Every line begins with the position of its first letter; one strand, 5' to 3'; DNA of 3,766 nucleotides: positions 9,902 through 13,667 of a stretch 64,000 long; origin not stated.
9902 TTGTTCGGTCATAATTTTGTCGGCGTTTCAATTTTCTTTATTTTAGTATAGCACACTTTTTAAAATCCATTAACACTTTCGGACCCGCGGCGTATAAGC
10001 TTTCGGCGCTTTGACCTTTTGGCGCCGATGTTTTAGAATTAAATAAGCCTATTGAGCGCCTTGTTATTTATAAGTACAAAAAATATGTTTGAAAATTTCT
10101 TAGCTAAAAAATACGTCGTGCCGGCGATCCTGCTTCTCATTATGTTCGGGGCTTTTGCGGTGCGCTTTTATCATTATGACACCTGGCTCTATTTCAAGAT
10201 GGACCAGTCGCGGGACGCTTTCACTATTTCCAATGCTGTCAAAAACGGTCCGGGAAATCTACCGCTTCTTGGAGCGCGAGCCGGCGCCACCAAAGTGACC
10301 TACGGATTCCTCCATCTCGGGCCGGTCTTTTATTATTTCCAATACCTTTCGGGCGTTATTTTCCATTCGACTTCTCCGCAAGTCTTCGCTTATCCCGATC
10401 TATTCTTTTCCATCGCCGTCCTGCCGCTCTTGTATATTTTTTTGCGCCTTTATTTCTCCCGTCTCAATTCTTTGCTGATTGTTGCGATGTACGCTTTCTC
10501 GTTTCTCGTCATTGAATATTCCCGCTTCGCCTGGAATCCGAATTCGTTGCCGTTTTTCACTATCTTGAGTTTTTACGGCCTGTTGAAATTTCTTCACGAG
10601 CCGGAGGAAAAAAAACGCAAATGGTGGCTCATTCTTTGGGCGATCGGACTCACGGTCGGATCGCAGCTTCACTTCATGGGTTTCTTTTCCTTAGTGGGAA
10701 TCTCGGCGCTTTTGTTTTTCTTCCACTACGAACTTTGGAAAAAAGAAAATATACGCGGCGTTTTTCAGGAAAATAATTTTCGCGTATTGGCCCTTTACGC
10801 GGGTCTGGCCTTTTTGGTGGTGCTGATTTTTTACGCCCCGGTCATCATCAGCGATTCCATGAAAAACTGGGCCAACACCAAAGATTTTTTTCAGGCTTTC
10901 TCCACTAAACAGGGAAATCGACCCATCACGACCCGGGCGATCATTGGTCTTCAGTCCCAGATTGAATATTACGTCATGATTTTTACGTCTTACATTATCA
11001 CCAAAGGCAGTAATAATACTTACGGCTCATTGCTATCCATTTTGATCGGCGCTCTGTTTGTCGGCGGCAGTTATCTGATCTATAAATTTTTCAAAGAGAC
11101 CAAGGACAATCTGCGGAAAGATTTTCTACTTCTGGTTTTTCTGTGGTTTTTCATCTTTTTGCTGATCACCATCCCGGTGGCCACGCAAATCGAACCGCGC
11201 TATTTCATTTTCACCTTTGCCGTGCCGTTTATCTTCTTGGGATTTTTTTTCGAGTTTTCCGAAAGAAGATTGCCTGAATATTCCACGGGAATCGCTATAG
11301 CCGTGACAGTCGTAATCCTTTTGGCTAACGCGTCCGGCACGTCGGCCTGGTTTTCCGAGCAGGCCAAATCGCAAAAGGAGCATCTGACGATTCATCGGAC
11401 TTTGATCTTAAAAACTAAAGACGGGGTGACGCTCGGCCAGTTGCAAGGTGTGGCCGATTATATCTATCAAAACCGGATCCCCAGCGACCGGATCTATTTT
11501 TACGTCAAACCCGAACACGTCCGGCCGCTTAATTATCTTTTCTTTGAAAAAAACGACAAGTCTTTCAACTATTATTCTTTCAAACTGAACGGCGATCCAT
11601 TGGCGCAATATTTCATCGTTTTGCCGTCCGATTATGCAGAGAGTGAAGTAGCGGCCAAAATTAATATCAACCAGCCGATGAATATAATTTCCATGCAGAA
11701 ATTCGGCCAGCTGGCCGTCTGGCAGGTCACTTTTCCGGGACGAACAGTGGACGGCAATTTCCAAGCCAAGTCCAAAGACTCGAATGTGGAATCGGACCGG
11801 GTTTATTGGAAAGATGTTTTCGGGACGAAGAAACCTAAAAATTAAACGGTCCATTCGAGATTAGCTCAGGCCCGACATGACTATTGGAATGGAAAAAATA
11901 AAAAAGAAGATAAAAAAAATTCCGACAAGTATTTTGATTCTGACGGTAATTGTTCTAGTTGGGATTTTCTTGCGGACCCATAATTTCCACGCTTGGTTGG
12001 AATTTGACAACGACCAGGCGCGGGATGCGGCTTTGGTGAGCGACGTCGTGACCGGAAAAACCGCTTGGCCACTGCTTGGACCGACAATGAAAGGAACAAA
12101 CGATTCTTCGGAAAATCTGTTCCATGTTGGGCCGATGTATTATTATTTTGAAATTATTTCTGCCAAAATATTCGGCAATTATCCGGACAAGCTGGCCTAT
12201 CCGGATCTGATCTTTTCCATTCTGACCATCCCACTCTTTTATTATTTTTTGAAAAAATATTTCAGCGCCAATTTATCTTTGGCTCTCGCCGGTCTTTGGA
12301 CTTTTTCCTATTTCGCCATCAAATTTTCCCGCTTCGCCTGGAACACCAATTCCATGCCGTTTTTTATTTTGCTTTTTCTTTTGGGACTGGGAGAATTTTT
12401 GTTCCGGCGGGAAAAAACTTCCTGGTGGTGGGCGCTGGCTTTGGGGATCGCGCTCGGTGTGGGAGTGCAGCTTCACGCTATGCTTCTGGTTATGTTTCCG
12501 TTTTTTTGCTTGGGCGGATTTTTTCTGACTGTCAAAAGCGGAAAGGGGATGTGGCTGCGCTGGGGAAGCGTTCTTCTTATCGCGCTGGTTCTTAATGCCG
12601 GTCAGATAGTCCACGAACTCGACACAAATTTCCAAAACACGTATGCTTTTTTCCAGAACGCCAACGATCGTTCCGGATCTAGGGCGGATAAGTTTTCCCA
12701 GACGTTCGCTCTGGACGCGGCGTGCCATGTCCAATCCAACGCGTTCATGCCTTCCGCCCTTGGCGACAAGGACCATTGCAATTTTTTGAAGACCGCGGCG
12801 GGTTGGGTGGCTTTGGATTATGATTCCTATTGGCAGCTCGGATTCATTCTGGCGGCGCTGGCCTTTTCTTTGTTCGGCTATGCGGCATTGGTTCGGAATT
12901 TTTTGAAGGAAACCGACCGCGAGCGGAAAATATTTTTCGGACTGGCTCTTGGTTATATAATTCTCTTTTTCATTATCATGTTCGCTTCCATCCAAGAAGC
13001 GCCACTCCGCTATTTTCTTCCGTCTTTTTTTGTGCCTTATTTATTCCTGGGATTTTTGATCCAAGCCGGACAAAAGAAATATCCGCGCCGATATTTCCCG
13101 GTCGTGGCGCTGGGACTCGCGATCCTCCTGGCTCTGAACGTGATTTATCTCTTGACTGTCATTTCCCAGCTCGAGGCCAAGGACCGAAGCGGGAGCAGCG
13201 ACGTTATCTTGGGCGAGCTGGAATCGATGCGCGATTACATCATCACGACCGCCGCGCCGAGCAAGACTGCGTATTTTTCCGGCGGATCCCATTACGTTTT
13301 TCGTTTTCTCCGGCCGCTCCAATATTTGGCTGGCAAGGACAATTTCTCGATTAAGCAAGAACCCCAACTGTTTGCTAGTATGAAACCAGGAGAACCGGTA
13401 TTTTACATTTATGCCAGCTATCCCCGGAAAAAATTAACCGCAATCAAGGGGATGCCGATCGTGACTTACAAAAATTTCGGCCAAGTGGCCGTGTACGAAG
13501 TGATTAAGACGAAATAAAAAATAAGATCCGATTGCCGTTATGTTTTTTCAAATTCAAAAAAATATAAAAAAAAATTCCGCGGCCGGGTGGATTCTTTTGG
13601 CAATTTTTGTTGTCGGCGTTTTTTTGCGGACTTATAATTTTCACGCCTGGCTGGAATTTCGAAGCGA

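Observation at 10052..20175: Tandem array of six paralogous GT-C membrane glycosyltransferases with divergent soluble C-terminal domains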

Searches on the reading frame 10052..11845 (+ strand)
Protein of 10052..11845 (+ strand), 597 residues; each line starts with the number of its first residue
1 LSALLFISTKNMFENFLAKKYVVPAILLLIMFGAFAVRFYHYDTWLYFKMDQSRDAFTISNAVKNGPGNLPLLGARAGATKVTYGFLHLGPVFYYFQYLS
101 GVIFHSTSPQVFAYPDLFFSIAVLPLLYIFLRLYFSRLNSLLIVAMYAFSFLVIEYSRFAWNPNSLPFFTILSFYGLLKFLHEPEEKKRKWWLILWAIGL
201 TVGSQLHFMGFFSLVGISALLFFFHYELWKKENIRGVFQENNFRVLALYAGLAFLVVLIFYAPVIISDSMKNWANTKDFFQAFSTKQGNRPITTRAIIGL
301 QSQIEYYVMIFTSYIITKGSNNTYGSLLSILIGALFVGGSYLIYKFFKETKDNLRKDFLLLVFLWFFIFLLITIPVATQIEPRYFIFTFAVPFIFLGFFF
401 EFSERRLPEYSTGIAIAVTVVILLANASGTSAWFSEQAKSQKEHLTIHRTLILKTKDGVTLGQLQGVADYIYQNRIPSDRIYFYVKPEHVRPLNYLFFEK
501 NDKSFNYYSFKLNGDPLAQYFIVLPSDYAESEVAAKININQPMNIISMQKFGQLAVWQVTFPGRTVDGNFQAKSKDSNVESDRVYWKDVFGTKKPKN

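Call 5: search_protein_families(library=pfam, proteins=[window:10052-11845:+], max_evalue=0.01)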
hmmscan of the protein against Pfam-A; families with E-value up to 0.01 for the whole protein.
window:10052-11845:+ (597 aa): 4 families
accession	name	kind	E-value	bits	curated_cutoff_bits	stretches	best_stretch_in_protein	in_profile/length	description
PF02366.24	PMT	-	1e-10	42.1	22.7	1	117-257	90-227/245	Dolichyl-phosphate-mannose-protein mannosyltransferase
PF13231.12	PMT_2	-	0.00011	22.9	26.1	1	90-259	3-159/160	Dolichyl-phosphate-mannose-protein mannosyltransferase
PF20176.3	DUF6541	-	0.00044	19.1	29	1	141-287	218-364/646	Family of unknown function (DUF6541)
PF11028.14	TMEM260-like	-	0.0086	16.3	24.2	1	168-228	117-177/179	Protein O-mannosyl-transferase TMEM260-like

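Call 6: search_protein_families(library=ncbifam, proteins=[window:10052-11845:+], max_evalue=0.01)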
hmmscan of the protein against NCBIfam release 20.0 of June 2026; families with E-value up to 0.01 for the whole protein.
window:10052-11845:+ (597 aa): 1 family
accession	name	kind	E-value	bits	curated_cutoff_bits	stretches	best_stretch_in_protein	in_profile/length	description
TIGR03663.1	TIGR03663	subfamily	0.00012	21.3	126.25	1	84-430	46-371/435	flippase activity-associated protein Agl23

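Call 86: search_solved_structures(query=window:10052-11845:+, max_evalue=10, show_alignments=2)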
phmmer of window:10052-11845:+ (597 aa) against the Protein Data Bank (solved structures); distinct sequences matched with E-value up to 10: 0.

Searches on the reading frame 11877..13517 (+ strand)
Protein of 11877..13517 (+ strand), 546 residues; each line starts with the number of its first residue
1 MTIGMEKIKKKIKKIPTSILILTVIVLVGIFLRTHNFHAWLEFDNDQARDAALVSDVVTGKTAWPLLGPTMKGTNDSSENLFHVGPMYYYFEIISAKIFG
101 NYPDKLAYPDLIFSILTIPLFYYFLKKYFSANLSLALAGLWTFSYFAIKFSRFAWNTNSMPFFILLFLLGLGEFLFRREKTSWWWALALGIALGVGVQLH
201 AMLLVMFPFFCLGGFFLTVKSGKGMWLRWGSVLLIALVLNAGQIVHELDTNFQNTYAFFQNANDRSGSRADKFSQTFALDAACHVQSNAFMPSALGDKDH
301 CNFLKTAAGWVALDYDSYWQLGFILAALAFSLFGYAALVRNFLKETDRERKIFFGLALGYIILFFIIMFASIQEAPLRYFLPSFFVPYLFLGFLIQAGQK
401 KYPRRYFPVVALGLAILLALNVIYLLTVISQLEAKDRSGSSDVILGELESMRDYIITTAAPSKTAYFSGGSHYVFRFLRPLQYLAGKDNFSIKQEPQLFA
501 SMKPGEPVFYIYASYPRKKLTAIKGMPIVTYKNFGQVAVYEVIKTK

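Call 5: search_protein_families(library=pfam, proteins=[window:11877-13517:+], max_evalue=0.01)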
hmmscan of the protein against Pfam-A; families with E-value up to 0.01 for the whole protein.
window:11877-13517:+ (546 aa): 1 family
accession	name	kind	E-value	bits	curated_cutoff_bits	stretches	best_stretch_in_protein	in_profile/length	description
PF13231.12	PMT_2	-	3.6e-09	37.5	26.1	1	85-237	3-149/160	Dolichyl-phosphate-mannose-protein mannosyltransferase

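Call 6: search_protein_families(library=ncbifam, proteins=[window:11877-13517:+], max_evalue=0.01)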
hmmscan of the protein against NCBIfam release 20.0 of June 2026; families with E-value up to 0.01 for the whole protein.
window:11877-13517:+ (546 aa): 1 family
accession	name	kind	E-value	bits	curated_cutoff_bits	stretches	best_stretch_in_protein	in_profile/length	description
TIGR03663.1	TIGR03663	subfamily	0.00057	19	126.25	0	85-429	52-374/435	flippase activity-associated protein Agl23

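Call 10: find_encoding_contigs(protein=window:11877-13517:+, flank=10000, max_places=6)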
Protein window:11877-13517:+ (546 aa): 1 contig read that carries it; 1 place shown.
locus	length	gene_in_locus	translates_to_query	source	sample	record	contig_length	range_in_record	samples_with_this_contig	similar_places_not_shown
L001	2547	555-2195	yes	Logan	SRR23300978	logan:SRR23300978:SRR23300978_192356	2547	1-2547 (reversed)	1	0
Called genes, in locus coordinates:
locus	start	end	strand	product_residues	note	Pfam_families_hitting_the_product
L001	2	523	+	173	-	?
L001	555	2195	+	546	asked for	PF13231:PMT_2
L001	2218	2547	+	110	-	?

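Call 19: find_homologous_proteins(query=window:11877-13517:+, max_evalue=0.00001)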
Query window:11877-13517:+ (546 aa): 451 proteins with E <= 0.00001 among 8000 candidates; the best 120 are listed.
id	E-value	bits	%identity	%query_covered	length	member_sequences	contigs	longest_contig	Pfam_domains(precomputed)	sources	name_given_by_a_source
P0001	0.0e+0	1222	100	99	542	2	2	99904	PF13231.13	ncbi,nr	ncbi:MAG: glycosyltransferase family 39 protein [Candidatus Pacebacteria bacterium]|nr:glycosyltrans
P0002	4.3e-257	873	73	99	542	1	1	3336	PF13231.13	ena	-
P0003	2.7e-195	669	58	98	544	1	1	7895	PF13231.13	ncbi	-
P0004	7.7e-189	647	58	97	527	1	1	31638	PF13231.13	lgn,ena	-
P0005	9.8e-189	647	57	98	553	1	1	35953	PF13231.13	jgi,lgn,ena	-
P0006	8.2e-188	644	54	99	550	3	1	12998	PF13231.13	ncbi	-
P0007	1.4e-183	630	55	99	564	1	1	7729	PF13231.13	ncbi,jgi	-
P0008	2.1e-165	570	50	99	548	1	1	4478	PF13231.13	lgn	-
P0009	2.7e-140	487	45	96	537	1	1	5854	PF13231.13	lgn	-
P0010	6.0e-133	463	40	98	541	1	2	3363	PF13231.13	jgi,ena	-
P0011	7.2e-132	459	44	97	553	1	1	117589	PF02366.25,PF13231.13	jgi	jgi:hypothetical protein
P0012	2.1e-131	458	43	98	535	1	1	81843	PF13231.13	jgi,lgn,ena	-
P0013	3.7e-130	454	43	98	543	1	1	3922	PF13231.13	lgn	-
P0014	5.2e-130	453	42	99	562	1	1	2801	PF13231.13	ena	-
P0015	2.8e-128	447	43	98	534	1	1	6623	PF13231.13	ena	-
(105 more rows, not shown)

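Call 20: find_encoding_contigs(protein=P0001, flank=10000, max_places=3)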
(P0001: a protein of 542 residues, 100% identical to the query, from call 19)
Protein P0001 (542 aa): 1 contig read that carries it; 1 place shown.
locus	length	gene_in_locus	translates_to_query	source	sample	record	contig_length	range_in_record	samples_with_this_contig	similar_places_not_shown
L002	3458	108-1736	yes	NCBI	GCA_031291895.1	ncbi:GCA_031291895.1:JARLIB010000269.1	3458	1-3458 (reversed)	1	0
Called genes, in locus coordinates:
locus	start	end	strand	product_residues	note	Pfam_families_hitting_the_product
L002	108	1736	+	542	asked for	PF13231:PMT_2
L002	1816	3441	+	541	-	PF13231:PMT_2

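Call 25: find_related_loci(query=A2, collection=genome_contigs, flank=10000)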
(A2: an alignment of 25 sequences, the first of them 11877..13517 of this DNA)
Query A2 (546 aa) in genome_contigs; peptide patterns used: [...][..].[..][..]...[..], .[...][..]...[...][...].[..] (x = any residue, [..] = any of these).
328 stretches matched a pattern; 208 encode a relative of the query (tblastn E <= 1e-3); the best 80 are kept; 66 distinct loci.
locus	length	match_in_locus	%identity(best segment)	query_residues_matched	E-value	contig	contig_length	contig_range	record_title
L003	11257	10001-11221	53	8-412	9e-137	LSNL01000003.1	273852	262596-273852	MAG: Parcubacteria group bacterium M10-OD1-1 Contig6633, whole genome shotgun sequence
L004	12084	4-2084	44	3-546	1e-129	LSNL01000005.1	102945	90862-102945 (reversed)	MAG: Parcubacteria group bacterium M10-OD1-1 Contig8630, whole genome shotgun sequence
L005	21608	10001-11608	41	5-540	3e-125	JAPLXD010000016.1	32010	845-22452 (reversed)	MAG: Candidatus Moraniibacteriota bacterium isolate LacPavin_0818_WC55_MAG_45_10 LacPavin_0818_WC55_scaffold_113057, who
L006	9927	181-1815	40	1-546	6e-124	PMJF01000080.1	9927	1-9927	MAG: Candidatus Moraniibacteriota bacterium isolate fen_1326 73.20120600_E3D.118_contig_35522, whole genome shotgun sequ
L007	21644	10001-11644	43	8-542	1e-123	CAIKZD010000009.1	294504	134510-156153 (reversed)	uncultured bacterium isolate AlinenLipids_bin-5474 genome assembly, contig: bin-5474:09/22, whole genome shotgun sequenc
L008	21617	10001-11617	41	3-542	9e-123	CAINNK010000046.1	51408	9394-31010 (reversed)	uncultured bacterium isolate AM_bin-0953 genome assembly, contig: bin-0953:46/46, whole genome shotgun sequence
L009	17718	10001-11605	42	12-542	7e-123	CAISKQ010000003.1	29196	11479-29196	uncultured bacterium isolate LJ_bin-4100 genome assembly, contig: bin-4100:03/67, whole genome shotgun sequence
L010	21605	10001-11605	41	6-536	3e-122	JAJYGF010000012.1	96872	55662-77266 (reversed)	MAG: bacterium isolate DBS1-3.bin117 NODE_293_length_96872_cov_1.86625, whole genome shotgun sequence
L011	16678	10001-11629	42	9-546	8e-120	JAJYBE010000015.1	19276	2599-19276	MAG: bacterium isolate BP8.bin61 NODE_3859_length_19276_cov_1.599091, whole genome shotgun sequence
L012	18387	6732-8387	40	6-541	6e-117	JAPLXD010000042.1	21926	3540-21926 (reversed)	MAG: Candidatus Moraniibacteriota bacterium isolate LacPavin_0818_WC55_MAG_45_10 LacPavin_0818_WC55_scaffold_63222, whol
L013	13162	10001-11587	43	6-544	7e-117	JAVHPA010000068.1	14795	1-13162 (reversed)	MAG: Candidatus Moraniibacteriota bacterium isolate WB02no16_44_9 NODE_2628_length_14795_cov_6.257531, whole genome shot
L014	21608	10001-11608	41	6-542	5e-125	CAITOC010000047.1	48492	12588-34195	MAG: Candidatus Moranbacteria bacterium isolate MJ130702B_bin-413 genome assembly, contig: bin-413:47/88, whole genome s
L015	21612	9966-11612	41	1-542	4e-116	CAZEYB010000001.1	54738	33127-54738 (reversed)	MAG TPA_asm: uncultured Bdellovibrionales bacterium isolate binchicken_co387_13 genome assembly, contig: NODE_218_length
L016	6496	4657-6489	39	5-542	1e-115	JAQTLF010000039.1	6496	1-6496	MAG: Candidatus Moraniibacteriota bacterium isolate STA_10 NODE_27339_length_6496_cov_6.825718_Sandtown_A, whole genome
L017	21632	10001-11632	39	1-542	1e-113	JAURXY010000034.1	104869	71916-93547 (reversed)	MAG: bacterium isolate E10_metabat.bin.66_sub E10_k141_156159, whole genome shotgun sequence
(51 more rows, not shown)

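Call 31: search_solved_structures(query=A3, max_evalue=1, show_alignments=2)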
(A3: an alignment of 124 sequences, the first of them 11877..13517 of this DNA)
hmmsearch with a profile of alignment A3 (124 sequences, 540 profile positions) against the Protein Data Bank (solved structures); distinct sequences matched with E-value up to 1: 0.

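Call 39: predict_structure(alignment_id=A3)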
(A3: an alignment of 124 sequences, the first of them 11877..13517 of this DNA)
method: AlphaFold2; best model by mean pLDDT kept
length: 546 residues; sequences in the alignment: 124
mean_pLDDT: 94.0   pTM: 0.92
mean pLDDT of the five models: 94.0, 93.0, 92.6, 92.4, 92.2
residues with pLDDT >= 90: 463; 70-90: 67; 50-70: 16; < 50: 0
segments of 3 or more residues with pLDDT < 50: none
pLDDT, mean of each block of 10 residues (from residue 1): 88 95 98 98 96 98 96 71 96 98 98 98 98 98 96 89 99 97 98 97 96 97 96 98 97 94 75 90 97 94 87 81 95 98 98 98 95 89 98 98 95 98 97 95 96 97 94 95 98 78 85 93 93 95 86
secondary structure, 60 per line:
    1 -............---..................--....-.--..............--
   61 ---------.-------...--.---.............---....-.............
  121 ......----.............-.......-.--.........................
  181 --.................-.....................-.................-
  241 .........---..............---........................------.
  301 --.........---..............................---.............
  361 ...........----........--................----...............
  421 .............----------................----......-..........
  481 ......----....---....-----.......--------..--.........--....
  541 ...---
elements in order: H2-13 H17-34 H37-40 H45-58 H87-99 H103-106 H108-126 H131-143 H145-151 H156-180 H183-199 H201-221 H223-239 H241-249 H253-266 H270-293 H303-311 H315-344 H348-371 H377-383 H386-401 H406-433 H445-459 E464-469 H471-486 E491-494 H498-501 E507-513 E526-534 E537-543

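Call 41: fold_search(model_id=the predicted structure, library=pdb)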
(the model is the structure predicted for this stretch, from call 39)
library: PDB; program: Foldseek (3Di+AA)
matches with E <= 10: 376; with E <= 0.001: 20
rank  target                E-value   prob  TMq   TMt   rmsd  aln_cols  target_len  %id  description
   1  5f15                  1.4e-07  1.00  0.38  0.38  16.3       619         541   13  Crystal Structure of ArnT from Cupriavidus metallidurans bound to Undecaprenyl phosphate (released 2016-02-17)
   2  5ezm                  1.4e-07  1.00  0.40  0.41  16.9       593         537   13  Crystal Structure of ArnT from Cupriavidus metallidurans in the apo state (released 2016-02-17)
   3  8pn9_A                4.2e-07  1.00  0.45  0.39  12.8       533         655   12  Structure of human oligosaccharyltransferase OST-A complex bound to NGI-1 (released 2024-05-08)
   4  7oci_F                5.6e-07  1.00  0.47  0.41  12.3       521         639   12  Cryo-EM structure of yeast Ost6p containing oligosaccharyltransferase complex (released 2022-02-16)
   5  9s6t_A                6.9e-07  1.00  0.48  0.53   9.7       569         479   13  Ternary cryo-EM structure of chicken ALG12 with Dol25-PP-GlcNAc2Man7, Dol25-P-Man, and Fab (released 2026-03-18)
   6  6ftg_5                8.5e-07  1.00  0.46  0.40  14.0       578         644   12  Subtomogram average of OST-containing ribosome-translocon complexes from canine rough microsomal membranes (released 2018-03-21)
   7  8if8_B                2.4e-06  1.00  0.38  0.34  14.7       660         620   13  Arabinosyltransferase AftA (released 2023-05-31)
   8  6gxc_A                3.9e-06  1.00  0.47  0.38  10.1       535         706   11  Bacterial oligosaccharyltransferase PglB in complex with an inhibitory peptide and a reactive lipid-linked oligosaccha (released 2018-11-14)
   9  8if8_C                4.3e-06  1.00  0.39  0.37  15.0       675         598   12  Arabinosyltransferase AftA (released 2023-05-31)
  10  8age_A                5.2e-06  1.00  0.47  0.41  11.7       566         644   11  Structure of yeast oligosaccharylransferase complex with acceptor peptide bound (released 2022-12-07)
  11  9s6u_A                6.7e-06  1.00  0.54  0.54   8.3       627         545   13  Ternary cryo-EM structure of human ALG9 with Dol25-PP-GlcNAc2Man8, Dol25-P-Man and Fab (released 2026-03-18)
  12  3rce_A                7.5e-06  1.00  0.47  0.39  11.0       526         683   12  Bacterial oligosaccharyltransferase PglB (released 2011-06-15)
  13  8agb_A                9.6e-06  1.00  0.44  0.38  12.9       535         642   12  Structure of yeast oligosaccharylransferase complex with lipid-linked oligosaccharide bound (released 2022-12-07)
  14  9s6s_A                1.2e-05  1.00  0.46  0.46  10.6       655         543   12  Ternary cryo-EM structure of human ALG9 with Dol25-PP-GlcNAc2Man6, Dol25-P-Man and Fab (released 2026-03-18)
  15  6s7t_A                1.7e-05  1.00  0.47  0.38  11.0       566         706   11  Cryo-EM structure of human oligosaccharyltransferase complex OST-B (released 2019-12-18)
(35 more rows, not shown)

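Call 71: search_protein_representatives(protein=window:11877-13517:+)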
Query: 546 residues. Proteins with E-value up to 0.001 (for the whole library): 1623; up to 1e-10: 723; up to 1e-30: 332. The best 150 are listed.
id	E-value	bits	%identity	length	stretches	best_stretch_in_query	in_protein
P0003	8.5e-196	668.6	60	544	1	11-546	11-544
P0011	2.3e-132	459.2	45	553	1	10-542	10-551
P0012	6.7e-132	457.7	44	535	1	6-542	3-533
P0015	8.8e-129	447.4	44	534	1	6-541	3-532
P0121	9.1e-127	440.8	44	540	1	6-541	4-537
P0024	5.9e-126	438.1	46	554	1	10-542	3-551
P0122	1.2e-124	433.8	44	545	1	6-542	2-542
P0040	1.9e-122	426.5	41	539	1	13-542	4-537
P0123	3.1e-122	425.8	43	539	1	19-542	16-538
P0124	1.2e-121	423.9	41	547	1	6-542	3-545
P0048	4.4e-121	422.0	45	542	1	7-515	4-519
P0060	2.5e-117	409.6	44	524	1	5-494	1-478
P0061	2.6e-117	409.5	45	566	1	11-542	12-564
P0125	3.0e-117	409.3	44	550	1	21-544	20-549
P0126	9.6e-117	407.7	42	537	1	10-541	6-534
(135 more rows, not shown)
